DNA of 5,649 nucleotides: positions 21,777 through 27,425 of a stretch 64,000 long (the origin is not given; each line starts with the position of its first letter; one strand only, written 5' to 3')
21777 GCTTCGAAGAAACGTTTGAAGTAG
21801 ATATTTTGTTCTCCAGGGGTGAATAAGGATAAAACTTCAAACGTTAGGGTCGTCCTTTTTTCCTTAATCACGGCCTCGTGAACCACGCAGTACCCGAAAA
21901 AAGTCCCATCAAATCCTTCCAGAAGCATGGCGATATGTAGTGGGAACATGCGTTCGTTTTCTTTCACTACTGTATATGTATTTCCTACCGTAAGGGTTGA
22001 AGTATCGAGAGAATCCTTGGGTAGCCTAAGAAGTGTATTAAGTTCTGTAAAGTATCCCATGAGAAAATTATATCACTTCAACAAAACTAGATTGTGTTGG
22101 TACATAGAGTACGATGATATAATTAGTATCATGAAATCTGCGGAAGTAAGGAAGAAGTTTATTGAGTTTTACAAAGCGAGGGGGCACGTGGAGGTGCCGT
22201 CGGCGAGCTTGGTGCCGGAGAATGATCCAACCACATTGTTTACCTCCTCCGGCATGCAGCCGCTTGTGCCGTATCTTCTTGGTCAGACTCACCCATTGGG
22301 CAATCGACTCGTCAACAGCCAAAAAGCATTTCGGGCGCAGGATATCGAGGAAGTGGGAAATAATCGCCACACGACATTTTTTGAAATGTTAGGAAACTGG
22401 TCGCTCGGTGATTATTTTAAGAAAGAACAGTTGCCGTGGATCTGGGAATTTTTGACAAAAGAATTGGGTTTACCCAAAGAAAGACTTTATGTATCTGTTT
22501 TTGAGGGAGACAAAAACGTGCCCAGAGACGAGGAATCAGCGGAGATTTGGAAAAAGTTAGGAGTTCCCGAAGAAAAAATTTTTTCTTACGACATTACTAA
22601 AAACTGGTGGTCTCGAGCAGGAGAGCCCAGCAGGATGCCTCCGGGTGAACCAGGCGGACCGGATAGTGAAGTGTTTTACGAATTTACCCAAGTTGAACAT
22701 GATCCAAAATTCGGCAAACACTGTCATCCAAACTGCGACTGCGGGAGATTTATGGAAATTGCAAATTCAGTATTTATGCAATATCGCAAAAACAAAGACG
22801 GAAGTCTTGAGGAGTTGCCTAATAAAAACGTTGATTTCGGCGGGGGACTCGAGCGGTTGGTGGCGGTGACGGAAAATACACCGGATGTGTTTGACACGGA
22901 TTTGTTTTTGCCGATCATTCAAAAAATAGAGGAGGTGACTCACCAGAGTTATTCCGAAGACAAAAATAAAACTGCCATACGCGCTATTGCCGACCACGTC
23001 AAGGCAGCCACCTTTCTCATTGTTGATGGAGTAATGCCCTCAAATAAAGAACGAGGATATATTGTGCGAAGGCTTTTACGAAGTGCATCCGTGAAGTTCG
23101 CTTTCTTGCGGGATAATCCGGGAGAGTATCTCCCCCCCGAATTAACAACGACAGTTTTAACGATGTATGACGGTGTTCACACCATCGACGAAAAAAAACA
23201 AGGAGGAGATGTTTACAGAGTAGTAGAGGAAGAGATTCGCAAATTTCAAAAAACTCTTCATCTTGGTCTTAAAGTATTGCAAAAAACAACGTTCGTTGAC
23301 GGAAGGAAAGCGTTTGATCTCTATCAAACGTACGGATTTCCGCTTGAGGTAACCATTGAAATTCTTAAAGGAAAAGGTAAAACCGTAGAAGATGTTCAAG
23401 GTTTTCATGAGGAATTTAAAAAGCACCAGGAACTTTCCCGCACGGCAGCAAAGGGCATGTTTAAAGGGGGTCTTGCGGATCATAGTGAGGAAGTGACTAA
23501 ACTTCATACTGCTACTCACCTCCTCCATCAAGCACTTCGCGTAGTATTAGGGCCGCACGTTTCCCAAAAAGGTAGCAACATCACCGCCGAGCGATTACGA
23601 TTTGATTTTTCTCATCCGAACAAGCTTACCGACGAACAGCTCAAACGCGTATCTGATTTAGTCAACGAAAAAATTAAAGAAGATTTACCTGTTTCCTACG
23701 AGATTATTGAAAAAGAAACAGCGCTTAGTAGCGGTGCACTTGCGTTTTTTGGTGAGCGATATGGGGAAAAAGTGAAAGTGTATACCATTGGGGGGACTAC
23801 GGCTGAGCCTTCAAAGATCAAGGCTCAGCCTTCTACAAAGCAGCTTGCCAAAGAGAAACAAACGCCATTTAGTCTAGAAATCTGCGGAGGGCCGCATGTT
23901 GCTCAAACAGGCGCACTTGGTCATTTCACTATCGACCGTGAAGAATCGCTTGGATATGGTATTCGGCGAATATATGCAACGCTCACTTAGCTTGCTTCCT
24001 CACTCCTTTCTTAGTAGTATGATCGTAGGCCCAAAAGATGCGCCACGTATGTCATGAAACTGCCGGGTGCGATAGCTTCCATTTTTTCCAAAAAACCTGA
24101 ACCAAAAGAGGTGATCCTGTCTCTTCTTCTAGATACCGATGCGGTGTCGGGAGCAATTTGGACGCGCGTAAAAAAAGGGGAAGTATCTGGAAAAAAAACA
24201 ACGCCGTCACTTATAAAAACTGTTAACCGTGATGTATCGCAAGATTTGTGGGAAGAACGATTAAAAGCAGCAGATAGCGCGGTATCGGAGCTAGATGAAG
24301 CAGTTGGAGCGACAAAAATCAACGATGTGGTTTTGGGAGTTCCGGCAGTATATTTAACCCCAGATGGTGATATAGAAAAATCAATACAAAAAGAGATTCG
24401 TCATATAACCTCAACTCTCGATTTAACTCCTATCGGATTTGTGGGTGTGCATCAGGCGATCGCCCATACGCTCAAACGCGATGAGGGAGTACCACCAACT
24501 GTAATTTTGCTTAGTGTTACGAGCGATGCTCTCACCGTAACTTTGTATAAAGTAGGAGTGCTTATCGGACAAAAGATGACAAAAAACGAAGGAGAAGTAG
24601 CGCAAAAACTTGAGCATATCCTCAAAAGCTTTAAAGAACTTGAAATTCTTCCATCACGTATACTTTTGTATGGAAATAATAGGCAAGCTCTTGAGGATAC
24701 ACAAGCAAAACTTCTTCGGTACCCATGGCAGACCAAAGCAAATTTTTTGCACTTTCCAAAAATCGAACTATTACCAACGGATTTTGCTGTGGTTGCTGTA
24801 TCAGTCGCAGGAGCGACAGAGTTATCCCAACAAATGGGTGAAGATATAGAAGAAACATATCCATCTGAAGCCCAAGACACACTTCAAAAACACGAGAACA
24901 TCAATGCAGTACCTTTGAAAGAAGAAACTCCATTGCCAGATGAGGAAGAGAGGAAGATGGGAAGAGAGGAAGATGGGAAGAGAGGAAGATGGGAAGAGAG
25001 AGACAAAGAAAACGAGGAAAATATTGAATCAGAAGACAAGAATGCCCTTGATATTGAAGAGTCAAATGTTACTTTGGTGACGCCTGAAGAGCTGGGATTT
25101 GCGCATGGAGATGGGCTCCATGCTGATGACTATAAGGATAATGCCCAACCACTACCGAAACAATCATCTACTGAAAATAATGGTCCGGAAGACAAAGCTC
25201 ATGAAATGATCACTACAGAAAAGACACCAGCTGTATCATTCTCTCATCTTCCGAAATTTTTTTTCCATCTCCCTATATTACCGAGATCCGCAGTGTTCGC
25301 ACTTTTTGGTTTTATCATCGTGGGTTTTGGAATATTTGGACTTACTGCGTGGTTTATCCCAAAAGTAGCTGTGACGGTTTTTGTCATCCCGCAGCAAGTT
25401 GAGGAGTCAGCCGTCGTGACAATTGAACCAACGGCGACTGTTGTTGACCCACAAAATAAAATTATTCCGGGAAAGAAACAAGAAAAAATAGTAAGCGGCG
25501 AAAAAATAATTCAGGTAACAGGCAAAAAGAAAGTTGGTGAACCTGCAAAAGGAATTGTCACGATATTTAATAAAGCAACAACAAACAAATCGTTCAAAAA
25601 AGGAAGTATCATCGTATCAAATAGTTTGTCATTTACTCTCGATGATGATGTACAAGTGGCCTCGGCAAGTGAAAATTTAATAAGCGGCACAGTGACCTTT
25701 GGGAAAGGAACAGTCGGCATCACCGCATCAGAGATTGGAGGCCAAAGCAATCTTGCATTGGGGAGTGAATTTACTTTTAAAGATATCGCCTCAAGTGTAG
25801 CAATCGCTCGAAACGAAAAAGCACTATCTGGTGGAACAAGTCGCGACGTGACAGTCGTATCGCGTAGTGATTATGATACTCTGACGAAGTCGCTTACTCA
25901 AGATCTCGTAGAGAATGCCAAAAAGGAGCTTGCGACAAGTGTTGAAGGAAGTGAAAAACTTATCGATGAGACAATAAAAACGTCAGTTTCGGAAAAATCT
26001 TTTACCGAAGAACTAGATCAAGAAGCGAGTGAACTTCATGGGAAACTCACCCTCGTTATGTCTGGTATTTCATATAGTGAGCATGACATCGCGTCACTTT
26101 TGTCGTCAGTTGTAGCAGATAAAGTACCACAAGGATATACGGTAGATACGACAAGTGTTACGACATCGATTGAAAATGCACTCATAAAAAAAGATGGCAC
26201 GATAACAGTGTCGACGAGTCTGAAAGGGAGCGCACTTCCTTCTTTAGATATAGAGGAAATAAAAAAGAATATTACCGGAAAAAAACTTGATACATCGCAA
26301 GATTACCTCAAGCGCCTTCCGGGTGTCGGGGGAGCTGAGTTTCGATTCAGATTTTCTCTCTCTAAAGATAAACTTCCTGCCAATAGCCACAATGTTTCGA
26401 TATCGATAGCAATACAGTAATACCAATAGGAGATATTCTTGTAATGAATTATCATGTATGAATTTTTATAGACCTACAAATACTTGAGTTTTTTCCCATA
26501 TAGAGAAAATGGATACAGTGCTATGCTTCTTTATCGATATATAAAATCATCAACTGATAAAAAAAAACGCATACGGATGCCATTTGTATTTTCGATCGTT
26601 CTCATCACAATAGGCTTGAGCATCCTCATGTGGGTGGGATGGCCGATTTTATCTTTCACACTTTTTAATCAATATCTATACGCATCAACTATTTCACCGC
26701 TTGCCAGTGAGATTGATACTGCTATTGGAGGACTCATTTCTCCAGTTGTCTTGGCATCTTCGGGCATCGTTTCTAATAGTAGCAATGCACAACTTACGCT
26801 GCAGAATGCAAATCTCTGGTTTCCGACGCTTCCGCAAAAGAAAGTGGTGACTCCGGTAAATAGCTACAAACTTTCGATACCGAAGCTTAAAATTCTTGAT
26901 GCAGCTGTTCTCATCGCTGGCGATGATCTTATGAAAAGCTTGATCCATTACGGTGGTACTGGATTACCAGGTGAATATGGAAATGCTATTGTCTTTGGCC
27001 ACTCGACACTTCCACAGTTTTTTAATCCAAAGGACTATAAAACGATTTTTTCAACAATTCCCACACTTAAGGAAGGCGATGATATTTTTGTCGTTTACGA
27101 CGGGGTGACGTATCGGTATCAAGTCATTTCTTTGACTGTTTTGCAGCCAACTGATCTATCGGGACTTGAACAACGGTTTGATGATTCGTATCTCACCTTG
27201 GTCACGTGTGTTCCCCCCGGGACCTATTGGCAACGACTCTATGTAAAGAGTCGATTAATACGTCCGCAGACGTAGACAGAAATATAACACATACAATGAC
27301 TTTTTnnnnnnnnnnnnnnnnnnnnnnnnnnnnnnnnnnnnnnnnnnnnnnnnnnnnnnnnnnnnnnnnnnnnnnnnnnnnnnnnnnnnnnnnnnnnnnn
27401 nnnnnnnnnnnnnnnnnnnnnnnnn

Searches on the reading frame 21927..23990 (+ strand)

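Call 7: search_protein_families(library=pfam, proteins=[window:21927-23990:+], max_evalue=0.001)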
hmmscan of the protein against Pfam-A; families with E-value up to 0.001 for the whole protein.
window:21927-23990:+ (687 aa): 2 families
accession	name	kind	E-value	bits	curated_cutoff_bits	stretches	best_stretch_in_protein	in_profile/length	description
PF01411.24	tRNA-synt_2c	-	3.6e-120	402.5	30.3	1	73-530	1-452/552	tRNA synthetases class II (A)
PF07973.19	tRNA_SAD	-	1e-10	41.8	24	1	616-683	1-44/44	Threonyl and Alanyl tRNA synthetase second additional domain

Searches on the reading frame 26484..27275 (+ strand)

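Call 7: search_protein_families(library=pfam, proteins=[window:26484-27275:+], max_evalue=0.001)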
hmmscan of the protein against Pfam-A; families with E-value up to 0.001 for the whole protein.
window:26484-27275:+ (263 aa): 1 family
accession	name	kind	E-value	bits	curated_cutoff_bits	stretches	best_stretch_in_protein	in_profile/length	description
PF04203.18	Sortase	-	3.9e-19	69.1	26.6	1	130-258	1-124/125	Sortase domain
